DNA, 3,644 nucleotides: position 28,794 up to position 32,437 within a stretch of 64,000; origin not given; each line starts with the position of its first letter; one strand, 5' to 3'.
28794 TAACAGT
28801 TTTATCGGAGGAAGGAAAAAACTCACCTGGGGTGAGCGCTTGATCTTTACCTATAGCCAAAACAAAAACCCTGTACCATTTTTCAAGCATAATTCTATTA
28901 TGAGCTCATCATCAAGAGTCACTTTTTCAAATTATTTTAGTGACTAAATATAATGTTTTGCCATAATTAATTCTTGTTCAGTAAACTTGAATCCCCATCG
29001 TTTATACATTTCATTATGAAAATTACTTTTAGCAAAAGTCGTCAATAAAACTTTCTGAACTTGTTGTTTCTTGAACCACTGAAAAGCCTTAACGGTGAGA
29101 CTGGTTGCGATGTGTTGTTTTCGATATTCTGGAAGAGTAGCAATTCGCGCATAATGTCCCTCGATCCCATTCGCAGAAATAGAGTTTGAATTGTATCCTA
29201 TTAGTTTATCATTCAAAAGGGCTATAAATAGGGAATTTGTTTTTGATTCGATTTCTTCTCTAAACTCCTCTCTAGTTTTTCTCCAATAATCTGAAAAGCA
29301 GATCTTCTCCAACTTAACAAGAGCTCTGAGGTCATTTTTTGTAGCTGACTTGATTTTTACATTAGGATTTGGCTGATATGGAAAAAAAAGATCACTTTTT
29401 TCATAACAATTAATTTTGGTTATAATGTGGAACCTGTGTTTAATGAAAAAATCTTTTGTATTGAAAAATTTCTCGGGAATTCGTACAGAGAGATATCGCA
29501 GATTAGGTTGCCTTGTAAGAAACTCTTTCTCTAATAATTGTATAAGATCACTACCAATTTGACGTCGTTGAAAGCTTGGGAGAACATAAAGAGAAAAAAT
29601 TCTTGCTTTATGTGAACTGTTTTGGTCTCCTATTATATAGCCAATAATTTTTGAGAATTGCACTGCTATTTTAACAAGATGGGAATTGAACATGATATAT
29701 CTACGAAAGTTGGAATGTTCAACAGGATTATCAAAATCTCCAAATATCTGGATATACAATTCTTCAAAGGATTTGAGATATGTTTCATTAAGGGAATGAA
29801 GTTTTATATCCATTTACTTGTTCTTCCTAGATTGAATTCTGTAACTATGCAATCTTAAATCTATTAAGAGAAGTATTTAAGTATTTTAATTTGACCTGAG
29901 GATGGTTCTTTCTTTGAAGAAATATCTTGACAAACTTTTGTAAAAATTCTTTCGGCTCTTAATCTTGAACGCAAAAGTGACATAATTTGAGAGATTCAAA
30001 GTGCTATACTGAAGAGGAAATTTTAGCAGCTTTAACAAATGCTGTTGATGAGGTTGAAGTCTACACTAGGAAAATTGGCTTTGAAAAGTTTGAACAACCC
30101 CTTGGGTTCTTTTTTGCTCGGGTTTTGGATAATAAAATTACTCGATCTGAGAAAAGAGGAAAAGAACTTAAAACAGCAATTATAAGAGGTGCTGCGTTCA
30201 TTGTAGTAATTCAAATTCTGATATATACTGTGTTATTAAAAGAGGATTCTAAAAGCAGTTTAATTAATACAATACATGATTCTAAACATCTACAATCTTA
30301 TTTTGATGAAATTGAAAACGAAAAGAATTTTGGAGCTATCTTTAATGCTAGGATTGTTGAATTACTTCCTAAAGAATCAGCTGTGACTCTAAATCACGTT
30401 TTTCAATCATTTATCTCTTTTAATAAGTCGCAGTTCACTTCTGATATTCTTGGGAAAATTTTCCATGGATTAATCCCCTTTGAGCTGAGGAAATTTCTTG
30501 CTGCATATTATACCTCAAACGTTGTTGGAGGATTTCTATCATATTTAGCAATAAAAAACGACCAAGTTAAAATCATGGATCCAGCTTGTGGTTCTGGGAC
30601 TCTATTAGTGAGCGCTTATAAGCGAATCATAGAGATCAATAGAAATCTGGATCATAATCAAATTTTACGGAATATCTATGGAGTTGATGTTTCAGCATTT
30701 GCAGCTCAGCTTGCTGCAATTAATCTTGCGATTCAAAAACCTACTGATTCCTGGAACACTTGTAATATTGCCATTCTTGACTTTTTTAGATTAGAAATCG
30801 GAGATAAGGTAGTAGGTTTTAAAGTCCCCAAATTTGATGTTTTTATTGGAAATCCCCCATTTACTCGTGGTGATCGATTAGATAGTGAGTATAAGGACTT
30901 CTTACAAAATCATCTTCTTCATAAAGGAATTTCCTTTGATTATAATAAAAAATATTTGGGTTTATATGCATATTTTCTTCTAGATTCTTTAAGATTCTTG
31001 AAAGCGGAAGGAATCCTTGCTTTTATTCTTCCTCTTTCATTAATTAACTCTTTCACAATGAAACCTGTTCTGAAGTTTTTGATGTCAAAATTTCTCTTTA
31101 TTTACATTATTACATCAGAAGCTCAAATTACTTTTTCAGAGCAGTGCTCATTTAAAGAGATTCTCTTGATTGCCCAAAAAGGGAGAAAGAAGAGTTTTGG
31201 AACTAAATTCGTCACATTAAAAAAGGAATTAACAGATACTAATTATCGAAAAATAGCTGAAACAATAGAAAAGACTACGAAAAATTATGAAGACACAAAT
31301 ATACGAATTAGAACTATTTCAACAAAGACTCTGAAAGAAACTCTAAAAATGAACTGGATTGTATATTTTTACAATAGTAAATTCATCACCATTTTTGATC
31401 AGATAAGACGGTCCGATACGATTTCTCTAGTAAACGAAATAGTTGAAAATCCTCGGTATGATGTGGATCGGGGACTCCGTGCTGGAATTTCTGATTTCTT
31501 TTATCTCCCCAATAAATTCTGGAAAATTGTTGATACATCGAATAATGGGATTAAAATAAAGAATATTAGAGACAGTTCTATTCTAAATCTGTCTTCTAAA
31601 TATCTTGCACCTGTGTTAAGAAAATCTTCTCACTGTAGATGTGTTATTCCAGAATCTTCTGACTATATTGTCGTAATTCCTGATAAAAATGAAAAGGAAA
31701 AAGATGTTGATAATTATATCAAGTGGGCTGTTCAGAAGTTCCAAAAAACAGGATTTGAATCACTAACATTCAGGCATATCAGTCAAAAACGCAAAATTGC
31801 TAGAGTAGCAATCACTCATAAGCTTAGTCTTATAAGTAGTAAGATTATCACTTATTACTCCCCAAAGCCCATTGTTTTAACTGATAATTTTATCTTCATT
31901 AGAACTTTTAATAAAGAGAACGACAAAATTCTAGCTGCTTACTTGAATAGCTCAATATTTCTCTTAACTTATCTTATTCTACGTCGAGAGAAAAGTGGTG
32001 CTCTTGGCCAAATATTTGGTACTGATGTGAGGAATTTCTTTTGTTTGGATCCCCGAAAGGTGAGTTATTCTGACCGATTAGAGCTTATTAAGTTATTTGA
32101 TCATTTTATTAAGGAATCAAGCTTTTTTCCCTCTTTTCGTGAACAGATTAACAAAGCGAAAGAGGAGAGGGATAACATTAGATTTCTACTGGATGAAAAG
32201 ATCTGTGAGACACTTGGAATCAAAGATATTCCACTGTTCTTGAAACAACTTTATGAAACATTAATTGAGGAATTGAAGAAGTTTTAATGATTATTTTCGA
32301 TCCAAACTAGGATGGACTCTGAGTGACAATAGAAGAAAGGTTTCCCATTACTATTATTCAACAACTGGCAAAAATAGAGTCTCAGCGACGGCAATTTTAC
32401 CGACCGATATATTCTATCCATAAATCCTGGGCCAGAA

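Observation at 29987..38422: Methyltransferase island: Eco57I-like gamma MTase plus two diverged Zn-ribbon (COG1743/DUF1156-like) MTase paralogs flanking a PhoU-like/PiT pair, with no nuclease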

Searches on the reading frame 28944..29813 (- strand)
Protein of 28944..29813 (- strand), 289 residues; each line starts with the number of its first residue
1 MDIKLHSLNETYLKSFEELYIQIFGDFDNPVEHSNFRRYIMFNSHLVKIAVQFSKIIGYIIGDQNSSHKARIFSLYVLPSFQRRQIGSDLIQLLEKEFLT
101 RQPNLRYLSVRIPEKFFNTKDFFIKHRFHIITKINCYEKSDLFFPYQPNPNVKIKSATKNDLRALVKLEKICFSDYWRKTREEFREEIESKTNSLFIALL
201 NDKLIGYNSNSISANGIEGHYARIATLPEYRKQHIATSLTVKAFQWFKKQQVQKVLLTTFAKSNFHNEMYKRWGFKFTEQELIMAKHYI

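Call 9: search_protein_families(library=pfam, proteins=[window:28944-29813:-], max_evalue=0.001)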
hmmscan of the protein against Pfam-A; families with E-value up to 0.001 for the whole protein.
window:28944-29813:- (289 aa): 7 families
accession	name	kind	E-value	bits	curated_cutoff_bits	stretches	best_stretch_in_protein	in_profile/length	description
PF00583.31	Acetyltransf_1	-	3.5e-22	79.3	20.7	2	165-275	4-116/116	Acetyltransferase (GNAT) family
PF13673.13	Acetyltransf_10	-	1.4e-19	70.8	23.6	2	177-281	17-113/128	Acetyltransferase (GNAT) domain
PF13508.13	Acetyltransf_7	-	4.3e-17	62.7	27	2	193-276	3-83/84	Acetyltransferase (GNAT) domain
PF13527.13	Acetyltransf_9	-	5.1e-07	30.2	25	1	154-276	2-125/127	Acetyltransferase (GNAT) domain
PF13420.13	Acetyltransf_4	-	5.6e-05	23.7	24.3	0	55-131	59-137/155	Acetyltransferase (GNAT) domain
PF01853.24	MOZ_SAS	-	0.00013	22.1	32.2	0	36-93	49-101/180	MOZ/SAS family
PF08445.16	FR47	-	0.00073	19.9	22.1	0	69-102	21-54/86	FR47-like protein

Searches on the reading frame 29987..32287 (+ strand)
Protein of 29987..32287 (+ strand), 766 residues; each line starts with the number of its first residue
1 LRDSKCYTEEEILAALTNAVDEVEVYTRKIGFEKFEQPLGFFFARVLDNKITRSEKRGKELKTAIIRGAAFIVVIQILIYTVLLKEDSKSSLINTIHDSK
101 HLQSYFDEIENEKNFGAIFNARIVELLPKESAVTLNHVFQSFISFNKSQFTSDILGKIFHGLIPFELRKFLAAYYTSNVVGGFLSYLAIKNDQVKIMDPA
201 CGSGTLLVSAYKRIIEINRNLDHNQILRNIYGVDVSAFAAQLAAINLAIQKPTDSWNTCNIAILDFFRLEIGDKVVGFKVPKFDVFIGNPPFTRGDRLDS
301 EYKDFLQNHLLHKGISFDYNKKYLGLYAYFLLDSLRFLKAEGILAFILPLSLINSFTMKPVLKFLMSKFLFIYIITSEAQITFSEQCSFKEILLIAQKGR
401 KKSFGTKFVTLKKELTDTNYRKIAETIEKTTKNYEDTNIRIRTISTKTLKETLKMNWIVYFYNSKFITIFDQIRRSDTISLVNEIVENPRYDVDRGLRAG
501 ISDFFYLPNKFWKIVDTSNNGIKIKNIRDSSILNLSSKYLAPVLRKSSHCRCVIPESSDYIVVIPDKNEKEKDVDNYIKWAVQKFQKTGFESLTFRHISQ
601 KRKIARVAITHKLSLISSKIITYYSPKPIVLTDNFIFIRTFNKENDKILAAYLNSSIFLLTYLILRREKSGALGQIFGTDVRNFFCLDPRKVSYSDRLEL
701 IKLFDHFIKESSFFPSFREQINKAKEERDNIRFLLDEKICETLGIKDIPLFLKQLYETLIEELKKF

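Call 4: search_protein_families(library=pfam, proteins=[window:29987-32287:+], max_evalue=0.01)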
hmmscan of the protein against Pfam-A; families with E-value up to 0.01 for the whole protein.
window:29987-32287:+ (766 aa): 6 families
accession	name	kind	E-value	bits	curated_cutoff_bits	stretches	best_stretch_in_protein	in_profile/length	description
PF02384.22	N6_Mtase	-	7.1e-16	58.8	20.4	1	153-434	4-272/311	N-6 DNA Methylase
PF07669.17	Eco57I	-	9.7e-14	52.2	25.3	1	229-377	2-165/171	Eco57I restriction-modification methylase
PF20473.4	MmeI_Mtase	-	4.8e-10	39.5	27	1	189-250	16-85/259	MmeI, DNA-methyltransferase domain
PF01170.24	UPF0020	-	0.00051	20.2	22.3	1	188-301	24-138/197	RMKL-like, methyltransferase domain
PF13847.12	Methyltransf_31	-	0.0017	18.5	27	1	191-253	2-54/145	Methyltransferase domain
PF16239.10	DUF4898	-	0.009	16.5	25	0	551-585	32-66/82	Domain of unknown function (DUF4898)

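Call 5: search_protein_families(library=ncbifam, proteins=[window:29987-32287:+], max_evalue=0.01)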
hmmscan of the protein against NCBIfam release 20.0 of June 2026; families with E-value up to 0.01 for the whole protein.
window:29987-32287:+ (766 aa): 6 families
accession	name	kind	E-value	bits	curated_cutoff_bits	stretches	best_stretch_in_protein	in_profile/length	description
NF033452.1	BREX_1_MTaseX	exception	2.1e-15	55.7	500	2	281-478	506-691/1210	BREX-1 system adenine-specific DNA-methyltransferase PglX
NF033454.1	BREX_5_MTaseX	exception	2.2e-09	35.5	900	1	193-250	302-367/1404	BREX-5 system adenine-specific DNA-methyltransferase PglX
TIGR03534.1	RF_mod_PrmC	equivalog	3.1e-06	26.8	199.1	1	176-297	73-171/253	peptide chain release factor N(5)-glutamine methyltransferase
NF047738.1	antiphage_MADS2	equivalog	5.2e-06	25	720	1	102-368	246-535/654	methylation-associated defense system DNA methyltransferase MAD2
NF033455.1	BREX_6_MTaseX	exception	5.2e-06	24.2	900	1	193-250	329-399/1319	BREX-6 system adenine-specific DNA-methyltransferase PglX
NF033451.1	BREX_2_MTaseX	equivalog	3.3e-05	21.8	400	1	192-249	223-288/1185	BREX-2 system adenine-specific DNA-methyltransferase PglX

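Call 6: search_protein_families(library=padloc, proteins=[window:29987-32287:+], max_evalue=0.01)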
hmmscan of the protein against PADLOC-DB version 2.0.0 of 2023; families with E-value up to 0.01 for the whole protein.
window:29987-32287:+ (766 aa): 45 families (the best 25 are shown)
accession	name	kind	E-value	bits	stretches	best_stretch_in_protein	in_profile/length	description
PDLC03267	MTase_II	-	2.3e-27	94.1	1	169-560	11-338/539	Type II methyltransferase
PDLC04134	mad2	-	1.5e-20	71.5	1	97-399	201-447/492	mads_2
PDLC03335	MTase_II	-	1.8e-19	67.8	1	143-424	51-336/607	Type II methyltransferase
PDLC03338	MTase_II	-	1.5e-17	61.6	1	132-357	90-309/604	Type II methyltransferase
PDLC03630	REase_MTase_IIG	-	5.2e-17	59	2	148-247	347-466/1100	Type IIG restriction enzyme-methyltransferase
PDLC03606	REase_MTase_IIG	-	2.5e-16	57.1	1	70-508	233-688/935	Type IIG restriction enzyme-methyltransferase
PDLC03600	REase_MTase_IIG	-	9.1e-16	55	2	282-469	496-674/1205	Type IIG restriction enzyme-methyltransferase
PDLC03348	MTase_II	-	5.4e-14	49.6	1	152-371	201-428/727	Type II methyltransferase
PDLC02521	PglX|PglXI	-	2.8e-13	46.8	2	189-249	304-371/1174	PglX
PDLC03226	MTase_II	-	6.6e-13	46.1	1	184-418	34-255/579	Type II methyltransferase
PDLC02525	PglX|PglXI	-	5.6e-11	39.8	1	188-249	279-347/607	PglX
PDLC03030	MTase_I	-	1.5e-10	38.2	1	138-408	296-590/670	Type I methyltransferase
PDLC03021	MTase_I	-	2e-10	38.1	1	110-350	103-328/491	Type I methyltransferase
PDLC03301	MTase_II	-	2.6e-10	37.5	1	168-385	71-265/604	Type II methyltransferase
PDLC03604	REase_MTase_IIG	-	5.9e-10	35.8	2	282-443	534-690/1011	Type IIG restriction enzyme-methyltransferase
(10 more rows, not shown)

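Call 41: search_solved_structures(query=window:29987-32287:+, max_evalue=0.001)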
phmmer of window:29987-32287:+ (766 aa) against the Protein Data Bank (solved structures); distinct sequences matched with E-value up to 0.001: 3.
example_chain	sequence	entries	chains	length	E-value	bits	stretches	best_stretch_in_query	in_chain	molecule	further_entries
8c45_A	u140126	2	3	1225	3.2e-06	29.1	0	187-250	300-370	site-specific DNA-methyltransferase (adenine-specific)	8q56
8zek_A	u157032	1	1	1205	0.00044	22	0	187-248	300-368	site-specific DNA-methyltransferase (adenine-specific)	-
9ewz_C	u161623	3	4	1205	0.00047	22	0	187-248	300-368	Adenine-specific methyltransferase BrxX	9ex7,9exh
